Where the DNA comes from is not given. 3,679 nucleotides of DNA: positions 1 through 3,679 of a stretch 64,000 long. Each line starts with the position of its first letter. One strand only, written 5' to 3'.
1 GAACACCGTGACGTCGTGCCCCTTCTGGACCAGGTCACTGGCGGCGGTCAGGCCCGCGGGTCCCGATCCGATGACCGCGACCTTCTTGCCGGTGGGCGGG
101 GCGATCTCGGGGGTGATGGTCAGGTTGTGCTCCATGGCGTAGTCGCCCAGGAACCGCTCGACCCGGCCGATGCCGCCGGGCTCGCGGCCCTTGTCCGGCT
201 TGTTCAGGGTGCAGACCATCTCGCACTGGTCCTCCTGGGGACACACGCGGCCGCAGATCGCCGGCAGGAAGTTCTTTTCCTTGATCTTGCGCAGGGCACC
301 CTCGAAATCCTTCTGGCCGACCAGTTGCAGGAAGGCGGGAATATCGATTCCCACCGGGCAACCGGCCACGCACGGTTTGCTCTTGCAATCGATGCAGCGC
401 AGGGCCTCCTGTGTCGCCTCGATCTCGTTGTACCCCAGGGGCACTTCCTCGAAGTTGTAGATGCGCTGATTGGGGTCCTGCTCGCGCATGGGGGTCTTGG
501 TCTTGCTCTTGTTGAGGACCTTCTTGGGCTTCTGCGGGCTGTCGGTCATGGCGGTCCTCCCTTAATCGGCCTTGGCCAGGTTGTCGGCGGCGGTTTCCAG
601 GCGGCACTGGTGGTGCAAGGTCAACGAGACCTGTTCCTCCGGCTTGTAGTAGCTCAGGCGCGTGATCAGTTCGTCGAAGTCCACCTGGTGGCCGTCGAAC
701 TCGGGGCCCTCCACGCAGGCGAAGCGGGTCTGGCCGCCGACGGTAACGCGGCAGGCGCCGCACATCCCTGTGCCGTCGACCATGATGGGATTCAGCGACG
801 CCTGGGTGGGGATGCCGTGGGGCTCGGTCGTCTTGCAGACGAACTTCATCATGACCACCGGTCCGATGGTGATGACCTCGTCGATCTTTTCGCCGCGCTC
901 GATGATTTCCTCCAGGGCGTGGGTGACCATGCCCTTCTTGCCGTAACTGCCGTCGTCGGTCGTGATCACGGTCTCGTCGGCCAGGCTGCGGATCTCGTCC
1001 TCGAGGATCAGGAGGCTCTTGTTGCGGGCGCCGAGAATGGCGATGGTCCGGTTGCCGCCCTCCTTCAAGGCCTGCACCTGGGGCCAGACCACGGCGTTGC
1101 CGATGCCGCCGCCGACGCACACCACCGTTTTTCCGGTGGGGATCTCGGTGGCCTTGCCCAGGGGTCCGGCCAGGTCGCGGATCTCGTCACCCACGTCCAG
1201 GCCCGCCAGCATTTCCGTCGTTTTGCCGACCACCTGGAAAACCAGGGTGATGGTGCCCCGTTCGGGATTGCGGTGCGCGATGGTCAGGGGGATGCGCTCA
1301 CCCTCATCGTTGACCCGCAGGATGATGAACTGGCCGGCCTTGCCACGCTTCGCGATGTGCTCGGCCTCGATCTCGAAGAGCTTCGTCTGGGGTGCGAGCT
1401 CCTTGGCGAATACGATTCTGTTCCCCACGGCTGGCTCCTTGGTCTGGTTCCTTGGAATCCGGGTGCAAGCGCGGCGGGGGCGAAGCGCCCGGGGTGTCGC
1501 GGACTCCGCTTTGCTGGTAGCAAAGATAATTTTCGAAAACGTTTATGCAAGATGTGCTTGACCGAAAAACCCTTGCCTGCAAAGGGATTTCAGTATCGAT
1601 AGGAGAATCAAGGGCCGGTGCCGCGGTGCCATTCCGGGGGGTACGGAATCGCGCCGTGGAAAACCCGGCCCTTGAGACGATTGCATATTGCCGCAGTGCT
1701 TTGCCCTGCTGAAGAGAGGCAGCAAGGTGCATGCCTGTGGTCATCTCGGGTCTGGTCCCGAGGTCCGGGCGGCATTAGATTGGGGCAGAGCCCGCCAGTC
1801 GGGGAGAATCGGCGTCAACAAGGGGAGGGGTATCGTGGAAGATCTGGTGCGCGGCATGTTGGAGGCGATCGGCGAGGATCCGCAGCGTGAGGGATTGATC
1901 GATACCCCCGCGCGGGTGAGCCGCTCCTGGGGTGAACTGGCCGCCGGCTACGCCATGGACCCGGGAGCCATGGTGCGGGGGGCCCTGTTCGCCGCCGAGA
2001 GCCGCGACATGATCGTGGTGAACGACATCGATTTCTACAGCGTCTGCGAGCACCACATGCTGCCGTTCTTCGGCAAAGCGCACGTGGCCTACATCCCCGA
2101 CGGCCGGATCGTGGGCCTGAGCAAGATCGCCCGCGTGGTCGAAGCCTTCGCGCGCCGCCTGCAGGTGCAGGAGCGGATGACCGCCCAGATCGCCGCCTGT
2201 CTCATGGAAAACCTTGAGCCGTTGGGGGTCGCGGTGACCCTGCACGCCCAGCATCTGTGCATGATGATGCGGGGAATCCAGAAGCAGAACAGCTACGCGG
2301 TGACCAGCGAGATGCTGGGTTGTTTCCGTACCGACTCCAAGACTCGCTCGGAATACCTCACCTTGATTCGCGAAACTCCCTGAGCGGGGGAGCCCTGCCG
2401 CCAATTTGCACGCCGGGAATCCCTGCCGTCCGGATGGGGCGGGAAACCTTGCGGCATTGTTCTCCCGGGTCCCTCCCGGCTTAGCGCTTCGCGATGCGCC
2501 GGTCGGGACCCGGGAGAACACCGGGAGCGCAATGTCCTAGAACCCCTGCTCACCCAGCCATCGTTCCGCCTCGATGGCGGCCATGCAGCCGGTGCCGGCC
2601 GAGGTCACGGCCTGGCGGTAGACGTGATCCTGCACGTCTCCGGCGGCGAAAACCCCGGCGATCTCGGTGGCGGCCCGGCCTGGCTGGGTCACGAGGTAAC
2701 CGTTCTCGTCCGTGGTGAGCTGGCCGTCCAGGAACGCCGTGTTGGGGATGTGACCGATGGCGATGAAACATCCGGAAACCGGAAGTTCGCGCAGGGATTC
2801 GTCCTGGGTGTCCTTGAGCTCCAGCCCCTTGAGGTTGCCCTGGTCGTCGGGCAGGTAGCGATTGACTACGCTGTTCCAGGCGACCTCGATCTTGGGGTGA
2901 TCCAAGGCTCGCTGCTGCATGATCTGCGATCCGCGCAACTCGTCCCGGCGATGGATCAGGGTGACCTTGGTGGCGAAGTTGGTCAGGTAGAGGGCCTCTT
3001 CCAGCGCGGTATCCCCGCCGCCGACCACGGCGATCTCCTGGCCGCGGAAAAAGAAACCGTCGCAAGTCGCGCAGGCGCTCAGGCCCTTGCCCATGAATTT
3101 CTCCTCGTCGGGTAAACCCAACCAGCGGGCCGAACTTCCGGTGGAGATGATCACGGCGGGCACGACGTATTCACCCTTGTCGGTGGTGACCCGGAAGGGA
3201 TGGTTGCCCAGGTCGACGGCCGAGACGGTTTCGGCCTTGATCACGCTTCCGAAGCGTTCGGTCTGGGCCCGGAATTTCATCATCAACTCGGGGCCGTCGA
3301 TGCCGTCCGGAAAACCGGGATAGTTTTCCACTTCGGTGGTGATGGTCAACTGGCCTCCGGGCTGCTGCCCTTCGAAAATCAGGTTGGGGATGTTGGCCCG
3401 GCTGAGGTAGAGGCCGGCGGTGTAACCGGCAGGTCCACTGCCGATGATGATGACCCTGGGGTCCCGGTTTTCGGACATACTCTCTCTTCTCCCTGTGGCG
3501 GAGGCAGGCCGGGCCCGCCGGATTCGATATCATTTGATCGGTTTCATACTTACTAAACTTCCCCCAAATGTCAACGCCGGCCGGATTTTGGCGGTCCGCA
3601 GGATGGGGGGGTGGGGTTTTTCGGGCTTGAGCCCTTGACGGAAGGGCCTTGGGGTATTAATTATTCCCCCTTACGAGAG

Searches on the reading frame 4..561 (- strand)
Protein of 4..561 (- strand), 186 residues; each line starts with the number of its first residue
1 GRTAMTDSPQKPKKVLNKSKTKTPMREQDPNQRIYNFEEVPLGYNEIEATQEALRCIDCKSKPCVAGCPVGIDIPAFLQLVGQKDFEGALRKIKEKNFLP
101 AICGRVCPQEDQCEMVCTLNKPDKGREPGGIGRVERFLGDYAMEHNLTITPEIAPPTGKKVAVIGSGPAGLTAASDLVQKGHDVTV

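Call 90: search_protein_families(library=pfam, proteins=[window:4-561:-], max_evalue=0.001)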
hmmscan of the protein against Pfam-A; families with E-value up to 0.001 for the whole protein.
window:4-561:- (186 aa): 5 families
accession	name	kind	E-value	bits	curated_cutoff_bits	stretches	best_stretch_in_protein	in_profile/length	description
PF14691.11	Fer4_20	-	1.2e-38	131.8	25.8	1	34-146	2-112/113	Dihydroprymidine dehydrogenase domain II, 4Fe-4S cluster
PF07992.20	Pyr_redox_2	-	3.1e-05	24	26.1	1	159-186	1-28/291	Pyridine nucleotide-disulphide oxidoreductase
PF13450.12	NAD_binding_8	-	0.00017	22.2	21.9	1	163-186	1-24/68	NAD(P)-binding Rossmann-like domain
PF13746.11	Fer4_18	-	0.00073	20.2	27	1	45-80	50-83/114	4Fe-4S dicluster domain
PF00890.30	FAD_binding_2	-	0.00099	18.8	20.4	0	161-186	2-27/414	FAD binding domain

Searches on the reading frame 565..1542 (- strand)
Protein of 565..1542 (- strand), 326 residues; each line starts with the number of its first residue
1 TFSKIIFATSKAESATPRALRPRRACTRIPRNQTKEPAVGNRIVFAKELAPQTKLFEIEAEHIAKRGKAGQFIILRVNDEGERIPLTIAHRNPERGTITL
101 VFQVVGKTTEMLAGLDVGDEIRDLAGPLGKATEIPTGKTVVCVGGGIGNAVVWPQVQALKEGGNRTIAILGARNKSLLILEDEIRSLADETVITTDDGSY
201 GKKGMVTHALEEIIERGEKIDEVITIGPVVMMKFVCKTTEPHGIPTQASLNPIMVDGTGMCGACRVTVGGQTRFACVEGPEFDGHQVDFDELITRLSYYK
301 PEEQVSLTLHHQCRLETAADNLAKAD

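Call 90: search_protein_families(library=pfam, proteins=[window:565-1542:-], max_evalue=0.001)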
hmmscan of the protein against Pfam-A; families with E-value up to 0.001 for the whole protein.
window:565-1542:- (326 aa): 2 families
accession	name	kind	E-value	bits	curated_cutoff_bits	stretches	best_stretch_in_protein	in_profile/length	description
PF10418.14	DHODB_Fe-S_bind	-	5e-13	49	23.9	1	251-288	1-41/41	Iron-sulfur cluster binding domain of dihydroorotate dehydrogenase B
PF00970.30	FAD_binding_6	-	2.1e-05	25.2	21.1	1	45-131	6-97/99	Oxidoreductase FAD-binding domain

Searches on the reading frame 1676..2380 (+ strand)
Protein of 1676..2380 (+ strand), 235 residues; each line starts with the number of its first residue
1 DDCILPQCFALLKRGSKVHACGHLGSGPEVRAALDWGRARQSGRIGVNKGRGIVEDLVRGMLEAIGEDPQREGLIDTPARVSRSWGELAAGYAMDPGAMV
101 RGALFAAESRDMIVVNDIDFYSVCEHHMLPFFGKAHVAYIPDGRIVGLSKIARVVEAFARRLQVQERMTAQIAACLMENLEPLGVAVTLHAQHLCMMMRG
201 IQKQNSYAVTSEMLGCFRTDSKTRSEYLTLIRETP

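Call 90: search_protein_families(library=pfam, proteins=[window:1676-2380:+], max_evalue=0.001)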
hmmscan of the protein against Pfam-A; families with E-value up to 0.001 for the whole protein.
window:1676-2380:+ (235 aa): 2 families
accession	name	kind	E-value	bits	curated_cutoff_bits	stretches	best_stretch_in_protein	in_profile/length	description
PF01227.27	GTP_cyclohydroI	-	9.7e-75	250.4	27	1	55-231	2-178/179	GTP cyclohydrolase I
PF14489.11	QueF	-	6.9e-05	23.4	27.3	1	130-187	1-58/81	QueF-like protein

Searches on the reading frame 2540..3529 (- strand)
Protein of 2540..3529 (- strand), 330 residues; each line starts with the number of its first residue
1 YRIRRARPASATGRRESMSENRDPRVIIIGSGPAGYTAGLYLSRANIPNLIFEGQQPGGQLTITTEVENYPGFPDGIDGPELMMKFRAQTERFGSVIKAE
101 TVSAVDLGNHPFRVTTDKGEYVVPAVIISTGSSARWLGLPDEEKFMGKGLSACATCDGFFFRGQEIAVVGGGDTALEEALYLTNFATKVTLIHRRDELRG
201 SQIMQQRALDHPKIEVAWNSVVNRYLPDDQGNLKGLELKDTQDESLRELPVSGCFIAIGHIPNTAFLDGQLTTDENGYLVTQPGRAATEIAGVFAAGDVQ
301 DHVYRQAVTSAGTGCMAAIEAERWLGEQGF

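Call 90: search_protein_families(library=pfam, proteins=[window:2540-3529:-], max_evalue=0.001)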
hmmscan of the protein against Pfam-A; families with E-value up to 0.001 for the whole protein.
window:2540-3529:- (330 aa): 7 families
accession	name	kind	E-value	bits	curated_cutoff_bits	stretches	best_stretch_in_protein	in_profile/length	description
PF07992.20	Pyr_redox_2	-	2.9e-47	161.9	26.1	1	25-313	2-290/291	Pyridine nucleotide-disulphide oxidoreductase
PF13738.12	Pyr_redox_3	-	1.9e-20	73.8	30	1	96-297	98-305/305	Pyridine nucleotide-disulphide oxidoreductase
PF00070.33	Pyr_redox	-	5.4e-17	62.5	22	1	166-240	2-81/82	Pyridine nucleotide-disulphide oxidoreductase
PF01266.30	DAO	-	4.8e-06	26.8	27.9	0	25-59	1-37/353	FAD dependent oxidoreductase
PF00890.30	FAD_binding_2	-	2.1e-05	24.4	20.4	0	26-62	2-39/414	FAD binding domain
PF13450.12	NAD_binding_8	-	0.00016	22.3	21.9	0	28-62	1-36/68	NAD(P)-binding Rossmann-like domain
PF01946.23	Thi4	-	0.00039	20.2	26.2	0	22-55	16-50/235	Thi4 family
